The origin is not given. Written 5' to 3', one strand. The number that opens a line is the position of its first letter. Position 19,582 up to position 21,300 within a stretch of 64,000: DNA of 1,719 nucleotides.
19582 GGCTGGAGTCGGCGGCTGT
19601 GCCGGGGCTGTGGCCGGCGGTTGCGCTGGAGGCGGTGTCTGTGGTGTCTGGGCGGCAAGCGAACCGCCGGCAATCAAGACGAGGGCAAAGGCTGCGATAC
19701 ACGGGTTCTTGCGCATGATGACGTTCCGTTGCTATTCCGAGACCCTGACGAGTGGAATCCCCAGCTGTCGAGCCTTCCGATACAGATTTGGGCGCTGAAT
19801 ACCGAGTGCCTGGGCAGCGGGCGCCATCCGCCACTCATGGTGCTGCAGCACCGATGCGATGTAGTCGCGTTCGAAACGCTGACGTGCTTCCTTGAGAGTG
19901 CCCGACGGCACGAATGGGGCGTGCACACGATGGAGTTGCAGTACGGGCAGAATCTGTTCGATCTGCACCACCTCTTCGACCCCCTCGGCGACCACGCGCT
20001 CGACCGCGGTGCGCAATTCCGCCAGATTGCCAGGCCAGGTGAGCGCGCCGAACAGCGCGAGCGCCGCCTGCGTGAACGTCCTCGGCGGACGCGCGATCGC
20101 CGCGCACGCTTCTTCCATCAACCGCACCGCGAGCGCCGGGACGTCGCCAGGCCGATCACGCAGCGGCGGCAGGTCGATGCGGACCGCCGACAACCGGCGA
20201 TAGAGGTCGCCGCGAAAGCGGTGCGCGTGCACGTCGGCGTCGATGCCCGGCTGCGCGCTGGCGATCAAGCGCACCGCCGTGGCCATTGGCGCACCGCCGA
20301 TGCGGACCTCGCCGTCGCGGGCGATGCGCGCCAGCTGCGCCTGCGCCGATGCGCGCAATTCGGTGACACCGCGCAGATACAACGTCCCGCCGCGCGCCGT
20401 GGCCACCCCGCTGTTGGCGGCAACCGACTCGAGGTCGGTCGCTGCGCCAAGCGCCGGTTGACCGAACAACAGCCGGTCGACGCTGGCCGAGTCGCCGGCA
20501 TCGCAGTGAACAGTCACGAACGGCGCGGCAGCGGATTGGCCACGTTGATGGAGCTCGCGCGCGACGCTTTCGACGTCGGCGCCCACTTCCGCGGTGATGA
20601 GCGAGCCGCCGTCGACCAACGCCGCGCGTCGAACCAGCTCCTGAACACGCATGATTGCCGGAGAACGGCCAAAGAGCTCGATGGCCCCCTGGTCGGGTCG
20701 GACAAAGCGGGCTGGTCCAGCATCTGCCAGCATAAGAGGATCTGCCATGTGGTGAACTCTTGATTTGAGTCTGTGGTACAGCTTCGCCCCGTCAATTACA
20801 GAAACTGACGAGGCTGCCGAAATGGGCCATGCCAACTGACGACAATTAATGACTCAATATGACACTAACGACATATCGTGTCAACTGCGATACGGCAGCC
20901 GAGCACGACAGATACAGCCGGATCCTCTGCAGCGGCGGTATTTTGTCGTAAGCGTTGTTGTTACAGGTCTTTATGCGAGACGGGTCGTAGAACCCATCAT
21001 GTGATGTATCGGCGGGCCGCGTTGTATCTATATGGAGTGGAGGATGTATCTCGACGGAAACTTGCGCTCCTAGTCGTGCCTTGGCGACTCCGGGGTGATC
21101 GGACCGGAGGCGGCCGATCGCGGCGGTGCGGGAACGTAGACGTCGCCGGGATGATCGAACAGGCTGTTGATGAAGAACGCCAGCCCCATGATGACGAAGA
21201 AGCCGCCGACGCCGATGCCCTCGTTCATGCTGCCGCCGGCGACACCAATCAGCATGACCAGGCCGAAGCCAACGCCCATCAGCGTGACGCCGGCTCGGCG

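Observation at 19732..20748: First gene of the glycan operon is a sigma-54-activator look-alike with dead ATPase and sigma-54-contact motifs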

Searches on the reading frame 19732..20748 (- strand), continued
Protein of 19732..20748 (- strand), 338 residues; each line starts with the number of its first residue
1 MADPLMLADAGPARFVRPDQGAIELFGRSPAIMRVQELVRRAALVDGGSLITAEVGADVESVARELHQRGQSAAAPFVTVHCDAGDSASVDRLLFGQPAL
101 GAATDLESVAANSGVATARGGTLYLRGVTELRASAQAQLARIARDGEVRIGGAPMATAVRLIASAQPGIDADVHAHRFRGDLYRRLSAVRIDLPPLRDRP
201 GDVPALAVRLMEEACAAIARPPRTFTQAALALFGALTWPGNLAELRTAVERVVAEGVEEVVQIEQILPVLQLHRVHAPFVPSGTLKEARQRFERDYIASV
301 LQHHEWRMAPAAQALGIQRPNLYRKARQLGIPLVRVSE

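Call 40: find_encoding_contigs(protein=P0123, flank=7000, max_places=1)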
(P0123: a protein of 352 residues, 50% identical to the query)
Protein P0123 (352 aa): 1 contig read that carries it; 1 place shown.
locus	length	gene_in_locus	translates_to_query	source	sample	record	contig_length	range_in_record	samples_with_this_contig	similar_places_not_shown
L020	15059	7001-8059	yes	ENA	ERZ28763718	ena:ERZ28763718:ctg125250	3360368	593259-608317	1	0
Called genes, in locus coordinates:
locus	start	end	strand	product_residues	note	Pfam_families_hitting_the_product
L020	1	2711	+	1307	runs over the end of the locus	PF02514:CobN-Mg_chel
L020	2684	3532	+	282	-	-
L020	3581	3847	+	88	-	-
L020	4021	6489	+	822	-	PF13620:CarboxypepD_reg, PF07715:Plug, PF00593:TonB_dep_Rec_b-barrel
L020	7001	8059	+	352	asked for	PF00158:Sigma54_activat, PF14532:Sigma54_activ_2, PF25601:AAA_lid_14, PF02954:HTH_8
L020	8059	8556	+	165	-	-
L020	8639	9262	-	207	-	PF13620:CarboxypepD_reg (weak)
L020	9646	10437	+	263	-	-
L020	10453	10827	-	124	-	-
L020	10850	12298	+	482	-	PF16217:M64_N, PF09471:Peptidase_M64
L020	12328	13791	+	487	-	PF01565:FAD_binding_4, PF02913:FAD-oxidase_C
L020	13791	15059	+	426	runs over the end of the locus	PF01565:FAD_binding_4, PF02913:FAD-oxidase_C (faint)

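Call 41: find_encoding_contigs(protein=P0280, flank=7000, max_places=1)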
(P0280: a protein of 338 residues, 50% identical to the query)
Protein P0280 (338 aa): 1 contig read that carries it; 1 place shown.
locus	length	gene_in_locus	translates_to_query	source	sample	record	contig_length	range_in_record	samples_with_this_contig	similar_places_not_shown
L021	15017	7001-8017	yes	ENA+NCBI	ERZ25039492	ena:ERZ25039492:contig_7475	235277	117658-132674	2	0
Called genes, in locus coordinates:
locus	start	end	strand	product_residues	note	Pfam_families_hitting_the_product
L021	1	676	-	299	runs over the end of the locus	PF22667:Lon_lid, PF05362:Lon_C, PF13541:ChlI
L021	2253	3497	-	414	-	PF06689:zf-C4_ClpX, PF00493:MCM, PF01078:Mg_chelatase (faint), PF00004:AAA, PF07724:AAA_2, PF07728:AAA_5 (weak), PF13401:AAA_22 (faint), PF10431:ClpB_D2-small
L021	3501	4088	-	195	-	PF00574:CLP_protease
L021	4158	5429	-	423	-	PF05697:Trigger_N, PF05698:Trigger_C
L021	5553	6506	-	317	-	PF02086:MethyltransfD12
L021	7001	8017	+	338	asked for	PF00158:Sigma54_activat, PF14532:Sigma54_activ_2, PF25601:AAA_lid_14, PF02954:HTH_8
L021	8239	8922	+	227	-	PF02563:Poly_export, PF22461:SLBB_2, PF10531:SLBB, PF22461:SLBB_2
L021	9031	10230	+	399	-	PF13579:Glyco_trans_4_4, PF13439:Glyco_transf_4, PF00534:Glycos_transf_1, PF13524:Glyco_trans_1_2, PF13692:Glyco_trans_1_4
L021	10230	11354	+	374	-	PF13439:Glyco_transf_4, PF20706:GT4-conflict (weak), PF00534:Glycos_transf_1, PF13692:Glyco_trans_1_4, PF13524:Glyco_trans_1_2 (faint)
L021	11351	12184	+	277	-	PF01135:PCMT (weak), PF05050:Methyltransf_21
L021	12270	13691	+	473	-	-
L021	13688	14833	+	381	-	PF13439:Glyco_transf_4, PF13579:Glyco_trans_4_4, PF20706:GT4-conflict, PF00534:Glycos_transf_1, PF13692:Glyco_trans_1_4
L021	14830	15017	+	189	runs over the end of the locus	PF02475:TRM5-TYW2_MTfase (weak)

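Call 42: find_encoding_contigs(protein=P0384, flank=7000, max_places=1)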
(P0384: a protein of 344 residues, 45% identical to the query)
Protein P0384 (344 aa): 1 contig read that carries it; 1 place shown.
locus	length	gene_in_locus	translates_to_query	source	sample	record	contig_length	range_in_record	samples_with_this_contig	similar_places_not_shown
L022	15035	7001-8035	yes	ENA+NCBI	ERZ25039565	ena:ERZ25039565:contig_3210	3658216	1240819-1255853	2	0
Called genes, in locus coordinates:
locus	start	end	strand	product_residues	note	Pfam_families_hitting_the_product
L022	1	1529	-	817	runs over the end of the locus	PF12704:MacB_PCD, PF02687:FtsX, PF12704:MacB_PCD, PF02687:FtsX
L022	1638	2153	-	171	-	PF13302:Acetyltransf_3, PF00583:Acetyltransf_1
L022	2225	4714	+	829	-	PF00676:E1_dh, PF02779:Transket_pyr, PF02780:Transketolase_C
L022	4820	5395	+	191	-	PF13430:DUF4112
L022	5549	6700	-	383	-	-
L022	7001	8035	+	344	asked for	PF00158:Sigma54_activat, PF14532:Sigma54_activ_2, PF25601:AAA_lid_14, PF02954:HTH_8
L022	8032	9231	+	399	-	PF13505:OMP_b-brl (faint), PF10082:BBP2_2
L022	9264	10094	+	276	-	PF02563:Poly_export, PF10531:SLBB, PF22461:SLBB_2, PF10531:SLBB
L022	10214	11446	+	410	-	PF13439:Glyco_transf_4, PF13579:Glyco_trans_4_4, PF20706:GT4-conflict (weak), PF00534:Glycos_transf_1, PF13692:Glyco_trans_1_4, PF13524:Glyco_trans_1_2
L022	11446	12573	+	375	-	PF13439:Glyco_transf_4 (weak), PF00534:Glycos_transf_1, PF13692:Glyco_trans_1_4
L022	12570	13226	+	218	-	PF05148:Methyltransf_8 (weak), PF13489:Methyltransf_23, PF07021:MetW, PF13847:Methyltransf_31, PF08241:Methyltransf_11, PF08242:Methyltransf_12, PF13649:Methyltransf_25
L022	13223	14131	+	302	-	PF02475:TRM5-TYW2_MTfase (faint), PF01135:PCMT (weak), PF05050:Methyltransf_21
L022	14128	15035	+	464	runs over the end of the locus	-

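Call 43: find_encoding_contigs(protein=P0358, flank=6000, max_places=1)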
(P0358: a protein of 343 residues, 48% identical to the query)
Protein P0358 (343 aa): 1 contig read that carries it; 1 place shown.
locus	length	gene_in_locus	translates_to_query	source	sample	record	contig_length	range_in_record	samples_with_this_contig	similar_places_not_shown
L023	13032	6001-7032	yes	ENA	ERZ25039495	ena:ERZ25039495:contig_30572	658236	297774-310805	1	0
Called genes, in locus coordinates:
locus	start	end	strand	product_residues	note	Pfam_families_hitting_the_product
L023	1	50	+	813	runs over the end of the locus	PF12704:MacB_PCD, PF02687:FtsX, PF12704:MacB_PCD, PF02687:FtsX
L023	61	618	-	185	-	-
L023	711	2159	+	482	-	-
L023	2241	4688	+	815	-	PF00676:E1_dh, PF02779:Transket_pyr, PF02780:Transketolase_C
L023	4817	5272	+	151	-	-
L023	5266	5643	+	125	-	-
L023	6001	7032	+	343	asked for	PF00158:Sigma54_activat, PF14532:Sigma54_activ_2, PF25601:AAA_lid_14 (weak), PF02954:HTH_8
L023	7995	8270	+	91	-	-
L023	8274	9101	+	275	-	PF02563:Poly_export, PF22461:SLBB_2, PF10531:SLBB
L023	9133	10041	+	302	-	PF05050:Methyltransf_21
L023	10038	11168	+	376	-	PF13439:Glyco_transf_4, PF20706:GT4-conflict, PF00534:Glycos_transf_1, PF13692:Glyco_trans_1_4, PF13524:Glyco_trans_1_2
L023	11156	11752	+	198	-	PF13578:Methyltransf_24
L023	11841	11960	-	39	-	-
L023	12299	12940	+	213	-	PF20706:GT4-conflict, PF00534:Glycos_transf_1, PF13692:Glyco_trans_1_4, PF13524:Glyco_trans_1_2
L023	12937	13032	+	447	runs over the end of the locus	PF01943:Polysacc_synt, PF13440:Polysacc_synt_3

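Call 44: find_encoding_contigs(protein=P0331, flank=6000, max_places=1)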
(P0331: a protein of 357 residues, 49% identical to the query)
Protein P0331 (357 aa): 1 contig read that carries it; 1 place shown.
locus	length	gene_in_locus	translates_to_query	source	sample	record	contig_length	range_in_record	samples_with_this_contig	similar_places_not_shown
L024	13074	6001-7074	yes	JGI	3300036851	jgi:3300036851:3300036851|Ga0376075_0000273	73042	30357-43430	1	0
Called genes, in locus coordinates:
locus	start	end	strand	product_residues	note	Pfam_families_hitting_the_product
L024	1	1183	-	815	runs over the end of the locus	PF12704:MacB_PCD, PF02687:FtsX, PF12704:MacB_PCD, PF02687:FtsX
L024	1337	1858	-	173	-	PF13302:Acetyltransf_3, PF00583:Acetyltransf_1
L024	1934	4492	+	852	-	PF00676:E1_dh, PF02779:Transket_pyr, PF02780:Transketolase_C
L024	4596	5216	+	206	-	PF13532:2OG-FeII_Oxy_2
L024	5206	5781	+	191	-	PF13430:DUF4112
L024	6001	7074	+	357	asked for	PF00158:Sigma54_activat, PF14532:Sigma54_activ_2, PF25601:AAA_lid_14, PF02954:HTH_8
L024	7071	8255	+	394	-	PF10082:BBP2_2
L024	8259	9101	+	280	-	PF02563:Poly_export, PF10531:SLBB (weak), PF22461:SLBB_2, PF10531:SLBB, PF22461:SLBB_2 (weak)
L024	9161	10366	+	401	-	PF13439:Glyco_transf_4, PF13579:Glyco_trans_4_4, PF00534:Glycos_transf_1, PF13692:Glyco_trans_1_4, PF13524:Glyco_trans_1_2 (weak)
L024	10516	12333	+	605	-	-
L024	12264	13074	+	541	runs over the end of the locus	PF13231:PMT_2 (weak)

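Call 45: find_encoding_contigs(protein=P0297, flank=6000, max_places=1)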
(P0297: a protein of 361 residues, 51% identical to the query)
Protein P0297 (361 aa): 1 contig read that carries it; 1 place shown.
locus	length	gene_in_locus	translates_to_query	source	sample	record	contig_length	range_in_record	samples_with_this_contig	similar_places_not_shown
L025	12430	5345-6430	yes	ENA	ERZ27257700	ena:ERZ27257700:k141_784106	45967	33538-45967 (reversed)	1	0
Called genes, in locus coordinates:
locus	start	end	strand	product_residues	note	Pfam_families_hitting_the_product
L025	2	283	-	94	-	?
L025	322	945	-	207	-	PF00574:CLP_protease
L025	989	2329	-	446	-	PF05697:Trigger_N, PF05698:Trigger_C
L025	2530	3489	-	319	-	PF02086:MethyltransfD12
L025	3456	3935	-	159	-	-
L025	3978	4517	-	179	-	PF07638:Sigma70_ECF (faint), PF04542:Sigma70_r2, PF08281:Sigma70_r4_2, PF04545:Sigma70_r4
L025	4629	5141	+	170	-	PF19762:DUF6249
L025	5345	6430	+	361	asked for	PF00158:Sigma54_activat, PF14532:Sigma54_activ_2, PF25601:AAA_lid_14, PF02954:HTH_8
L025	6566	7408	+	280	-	PF02563:Poly_export, PF22461:SLBB_2, PF10531:SLBB (weak), PF22461:SLBB_2 (weak)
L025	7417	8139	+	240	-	-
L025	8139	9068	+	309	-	PF01522:Polysacc_deac_1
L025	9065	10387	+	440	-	PF13439:Glyco_transf_4, PF13579:Glyco_trans_4_4, PF20706:GT4-conflict, PF00534:Glycos_transf_1, PF13692:Glyco_trans_1_4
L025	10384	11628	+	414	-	PF13439:Glyco_transf_4 (weak), PF20706:GT4-conflict (weak), PF00534:Glycos_transf_1, PF13692:Glyco_trans_1_4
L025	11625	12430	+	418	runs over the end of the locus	-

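Call 46: find_encoding_contigs(protein=P0378, flank=6000, max_places=1)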
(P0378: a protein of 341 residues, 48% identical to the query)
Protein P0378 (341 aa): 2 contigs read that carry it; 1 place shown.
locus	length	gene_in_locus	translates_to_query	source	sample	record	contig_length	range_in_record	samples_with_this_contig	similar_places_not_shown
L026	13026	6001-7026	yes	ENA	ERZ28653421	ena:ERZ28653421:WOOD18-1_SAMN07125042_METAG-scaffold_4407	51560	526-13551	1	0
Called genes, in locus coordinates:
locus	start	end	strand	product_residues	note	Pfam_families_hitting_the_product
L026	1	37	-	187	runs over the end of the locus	?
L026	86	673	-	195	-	PF00574:CLP_protease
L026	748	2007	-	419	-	PF05697:Trigger_N, PF05698:Trigger_C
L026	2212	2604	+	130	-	-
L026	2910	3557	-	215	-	PF02353:CMAS (weak), PF08241:Methyltransf_11, PF08242:Methyltransf_12, PF13489:Methyltransf_23, PF13649:Methyltransf_25, PF13847:Methyltransf_31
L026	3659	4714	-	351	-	PF13439:Glyco_transf_4, PF13579:Glyco_trans_4_4 (faint), PF00534:Glycos_transf_1, PF13692:Glyco_trans_1_4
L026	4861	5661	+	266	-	PF02086:MethyltransfD12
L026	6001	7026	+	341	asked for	PF00158:Sigma54_activat, PF14532:Sigma54_activ_2, PF25601:AAA_lid_14, PF02954:HTH_8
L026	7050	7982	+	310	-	PF02563:Poly_export, PF10531:SLBB, PF22461:SLBB_2, PF10531:SLBB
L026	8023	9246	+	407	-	PF13439:Glyco_transf_4, PF20706:GT4-conflict (weak), PF00534:Glycos_transf_1, PF13692:Glyco_trans_1_4, PF13524:Glyco_trans_1_2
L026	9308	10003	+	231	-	PF13489:Methyltransf_23, PF08241:Methyltransf_11 (weak), PF08242:Methyltransf_12 (weak)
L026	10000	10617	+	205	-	-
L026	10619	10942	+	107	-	-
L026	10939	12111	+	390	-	PF13692:Glyco_trans_1_4, PF00534:Glycos_transf_1, PF20706:GT4-conflict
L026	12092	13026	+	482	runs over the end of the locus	-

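Call 64: predict_structure(alignment_id=A4)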
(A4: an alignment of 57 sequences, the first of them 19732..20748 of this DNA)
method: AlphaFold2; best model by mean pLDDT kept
length: 338 residues; sequences in the alignment: 57
mean_pLDDT: 86.0   pTM: 0.72
mean pLDDT of the five models: 86.0, 85.6, 84.4, 84.0, 84.0
residues with pLDDT >= 90: 225; 70-90: 67; 50-70: 17; < 50: 29
segments of 3 or more residues with pLDDT < 50: 1-18, 275-282, 336-338
pLDDT, mean of each block of 10 residues (from residue 1): 35 43 92 95 93 96 95 94 90 85 79 95 97 95 94 92 96 96 97 94 95 93 92 89 95 86 87 50 66 86 88 92 91 60
secondary structure, 60 per line:
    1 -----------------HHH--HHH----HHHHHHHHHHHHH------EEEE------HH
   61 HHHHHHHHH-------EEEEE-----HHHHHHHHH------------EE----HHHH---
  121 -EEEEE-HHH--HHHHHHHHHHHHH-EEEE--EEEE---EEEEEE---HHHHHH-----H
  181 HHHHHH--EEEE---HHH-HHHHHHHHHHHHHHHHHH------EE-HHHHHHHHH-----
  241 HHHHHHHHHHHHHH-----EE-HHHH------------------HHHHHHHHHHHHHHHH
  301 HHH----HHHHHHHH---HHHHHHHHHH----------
elements in order: H30-42 E49-52 H59-69 E77-81 H87-95 H114-117 E122-126 H133-145 E147-150 E153-156 E160-165 H169-174 H180-186 E189-192 H200-217 H227-235 H241-254 H263-266 H285-303 H308-315 H319-328

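Call 66: fold_search(model_id=the predicted structure, library=pdb)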
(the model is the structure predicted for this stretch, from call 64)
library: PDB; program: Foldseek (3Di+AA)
matches with E <= 10: 1630; with E <= 0.001: 796
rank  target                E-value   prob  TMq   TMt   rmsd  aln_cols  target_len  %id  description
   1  5m7p_B                1.7e-22  1.00  0.61  0.48  11.9       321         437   29  Crystal structure of NtrX from Brucella abortus in complex with ADP processed with the CrystalDirect automated mountin (released 2017-01-25)
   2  5m7o_B                2.0e-21  1.00  0.59  0.47  11.5       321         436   28  Crystal structure of NtrX from Brucella abortus processed with the CrystalDirect automated mounting and cryo-cooling t (released 2017-01-25)
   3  5m7n_B                5.2e-21  1.00  0.61  0.49  11.9       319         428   29  Crystal structure of NtrX from Brucella abortus in complex with ATP processed with the CrystalDirect automated mountin (released 2017-01-25)
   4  5m7p_A                7.8e-21  1.00  0.63  0.50   8.0       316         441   29  Crystal structure of NtrX from Brucella abortus in complex with ADP processed with the CrystalDirect automated mountin (released 2017-01-25)
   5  5m7o_A                9.8e-21  1.00  0.63  0.49   8.3       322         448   28  Crystal structure of NtrX from Brucella abortus processed with the CrystalDirect automated mounting and cryo-cooling t (released 2017-01-25)
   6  5m7n_A                3.1e-20  1.00  0.64  0.50   7.8       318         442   29  Crystal structure of NtrX from Brucella abortus in complex with ATP processed with the CrystalDirect automated mountin (released 2017-01-25)
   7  3m0e_A                4.8e-19  1.00  0.62  0.83   4.0       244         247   30  Crystal structure of the ATP-bound state of Walker B mutant of NtrC1 ATPase domain (released 2010-11-03)
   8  1ojl_D                6.0e-19  1.00  0.64  0.72   9.9       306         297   30  Crystal structure of a sigma54-activator suggests the mechanism for the conformational switch necessary for sigma54 bi (released 2005-05-19)
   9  7v2b_D                1.1e-18  1.00  0.62  0.56   4.8       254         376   28  Crystal Structure of VpsR display novel dimeric architecture and c-di-GMP binding: mechanistic implications in oligome (released 2022-04-06)
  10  1ny5_A                1.3e-18  1.00  0.63  0.56   4.1       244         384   29  Crystal structure of sigm54 activator (AAA+ ATPase) in the inactive state (released 2003-11-11)
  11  1ny5_B                2.5e-18  1.00  0.64  0.57   4.0       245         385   30  Crystal structure of sigm54 activator (AAA+ ATPase) in the inactive state (released 2003-11-11)
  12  7v2b_A                2.5e-18  1.00  0.62  0.56   4.1       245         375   28  Crystal Structure of VpsR display novel dimeric architecture and c-di-GMP binding: mechanistic implications in oligome (released 2022-04-06)
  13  1ojl_A                4.2e-18  1.00  0.62  0.71   9.1       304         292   30  Crystal structure of a sigma54-activator suggests the mechanism for the conformational switch necessary for sigma54 bi (released 2005-05-19)
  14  6jdi                  5.6e-18  1.00  0.63  0.83   4.2       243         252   28  Central domain of FleQ H287N mutant in complex with ATPgS and Mg (released 2019-11-27)
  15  6iy8_A                6.7e-18  1.00  0.63  0.46   4.0       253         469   31  DmpR-phenol complex of Pseudomonas putida (released 2020-06-10)
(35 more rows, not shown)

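Call 67: list_cluster_members(proteins=[P0001])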
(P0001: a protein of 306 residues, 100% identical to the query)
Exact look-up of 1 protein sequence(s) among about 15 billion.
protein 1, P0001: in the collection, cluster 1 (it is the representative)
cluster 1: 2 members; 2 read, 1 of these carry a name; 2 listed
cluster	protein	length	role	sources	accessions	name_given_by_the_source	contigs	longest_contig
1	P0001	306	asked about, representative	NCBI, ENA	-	-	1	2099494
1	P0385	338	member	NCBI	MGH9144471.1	MAG: sigma-54-dependent transcriptional regulator [Vicinamibacterales bacterium]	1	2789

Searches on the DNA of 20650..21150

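Call 49: search_rna_families(source=window, start=20650, end=21150, threshold=evalue, max_evalue=10, show_alignments=3)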
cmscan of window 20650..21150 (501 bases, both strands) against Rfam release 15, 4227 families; matches with E-value up to 10: 2.
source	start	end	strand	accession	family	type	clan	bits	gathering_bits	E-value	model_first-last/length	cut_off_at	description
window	20733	20798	-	RF02299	TtnuCD23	Gene; snRNA; snoRNA; CD-box;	-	17.1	70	9.1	1-72/72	no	Tetrahymena snoRNA TtnuCD23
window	20786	20828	+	RF00008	Hammerhead_3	Gene; ribozyme;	CL00010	14.1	48.5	5.6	1-54/54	no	Hammerhead ribozyme (type III)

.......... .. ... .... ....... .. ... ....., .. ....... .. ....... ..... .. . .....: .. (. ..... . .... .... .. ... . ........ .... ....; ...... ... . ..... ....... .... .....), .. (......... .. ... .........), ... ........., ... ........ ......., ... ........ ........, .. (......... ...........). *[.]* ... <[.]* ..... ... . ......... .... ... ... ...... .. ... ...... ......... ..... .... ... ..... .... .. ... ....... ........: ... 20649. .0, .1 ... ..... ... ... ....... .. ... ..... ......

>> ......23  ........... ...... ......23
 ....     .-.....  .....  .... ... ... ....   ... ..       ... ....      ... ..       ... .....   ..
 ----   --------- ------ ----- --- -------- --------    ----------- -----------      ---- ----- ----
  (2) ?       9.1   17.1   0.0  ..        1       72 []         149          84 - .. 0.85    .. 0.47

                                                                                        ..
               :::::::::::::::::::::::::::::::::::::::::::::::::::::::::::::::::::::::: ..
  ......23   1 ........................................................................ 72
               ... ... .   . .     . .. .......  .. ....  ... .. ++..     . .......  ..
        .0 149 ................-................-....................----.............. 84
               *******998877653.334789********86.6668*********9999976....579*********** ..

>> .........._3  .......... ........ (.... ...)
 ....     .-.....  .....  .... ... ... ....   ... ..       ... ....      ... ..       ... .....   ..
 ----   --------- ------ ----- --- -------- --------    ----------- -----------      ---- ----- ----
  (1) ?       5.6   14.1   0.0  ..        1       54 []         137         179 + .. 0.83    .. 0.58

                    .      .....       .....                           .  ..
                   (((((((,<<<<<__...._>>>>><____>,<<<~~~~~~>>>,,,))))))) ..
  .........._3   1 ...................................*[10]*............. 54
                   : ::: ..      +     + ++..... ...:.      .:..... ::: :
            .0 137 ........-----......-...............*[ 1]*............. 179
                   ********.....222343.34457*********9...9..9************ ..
